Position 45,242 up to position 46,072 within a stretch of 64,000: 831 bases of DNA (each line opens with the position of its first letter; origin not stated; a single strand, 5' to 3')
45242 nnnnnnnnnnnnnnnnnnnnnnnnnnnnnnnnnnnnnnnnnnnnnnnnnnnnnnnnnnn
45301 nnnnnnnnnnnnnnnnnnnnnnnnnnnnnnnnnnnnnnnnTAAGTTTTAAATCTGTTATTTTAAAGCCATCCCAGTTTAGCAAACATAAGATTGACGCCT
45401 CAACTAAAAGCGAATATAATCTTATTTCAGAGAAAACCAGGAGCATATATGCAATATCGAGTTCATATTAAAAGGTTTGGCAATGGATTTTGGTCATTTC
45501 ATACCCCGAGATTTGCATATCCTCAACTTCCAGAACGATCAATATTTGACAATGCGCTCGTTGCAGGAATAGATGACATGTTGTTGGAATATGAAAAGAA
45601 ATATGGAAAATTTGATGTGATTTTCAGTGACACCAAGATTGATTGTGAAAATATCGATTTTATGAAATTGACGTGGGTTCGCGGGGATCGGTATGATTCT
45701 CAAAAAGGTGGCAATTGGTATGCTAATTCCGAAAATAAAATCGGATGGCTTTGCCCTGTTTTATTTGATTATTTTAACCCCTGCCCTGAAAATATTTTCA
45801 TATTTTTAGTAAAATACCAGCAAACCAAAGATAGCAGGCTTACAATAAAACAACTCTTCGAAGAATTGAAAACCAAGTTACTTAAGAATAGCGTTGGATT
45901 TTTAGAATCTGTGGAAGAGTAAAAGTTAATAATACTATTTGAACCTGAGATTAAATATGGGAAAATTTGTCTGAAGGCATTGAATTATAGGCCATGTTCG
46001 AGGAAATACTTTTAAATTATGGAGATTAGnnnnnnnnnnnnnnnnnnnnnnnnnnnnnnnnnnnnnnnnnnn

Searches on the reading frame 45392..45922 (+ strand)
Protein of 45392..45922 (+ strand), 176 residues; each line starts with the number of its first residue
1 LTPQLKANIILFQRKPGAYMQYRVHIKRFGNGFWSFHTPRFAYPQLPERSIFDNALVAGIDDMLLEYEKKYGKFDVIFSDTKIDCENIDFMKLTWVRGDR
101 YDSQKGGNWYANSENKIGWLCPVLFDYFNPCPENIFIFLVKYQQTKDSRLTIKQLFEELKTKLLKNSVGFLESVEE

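Call 9: search_protein_families(library=pfam, proteins=[window:45392-45922:+], max_evalue=1)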
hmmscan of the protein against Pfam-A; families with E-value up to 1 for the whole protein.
window:45392-45922:+ (176 aa): 2 families
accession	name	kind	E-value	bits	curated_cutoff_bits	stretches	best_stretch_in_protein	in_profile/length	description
PF20475.3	DUF6717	-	1.2e-10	42.2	27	1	23-137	4-112/115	Family of unknown function (DUF6717)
PF22400.1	DUF6980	-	0.13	12.9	27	1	61-114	25-75/99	Domain of unknown function (DUF6980)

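Call 21: search_protein_families(library=padloc, proteins=[window:45392-45922:+], max_evalue=0.01)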
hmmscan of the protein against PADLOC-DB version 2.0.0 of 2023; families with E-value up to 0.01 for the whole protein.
window:45392-45922:+ (176 aa): 0 families

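Call 22: search_protein_families(library=ncbifam, proteins=[window:45392-45922:+], max_evalue=0.01)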
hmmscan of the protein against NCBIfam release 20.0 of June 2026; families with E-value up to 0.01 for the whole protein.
window:45392-45922:+ (176 aa): 0 families

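Call 81: search_protein_families(library=phrogs, proteins=[window:45392-45922:+], max_evalue=0.001)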
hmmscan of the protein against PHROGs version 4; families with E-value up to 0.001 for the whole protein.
window:45392-45922:+ (176 aa): 0 families
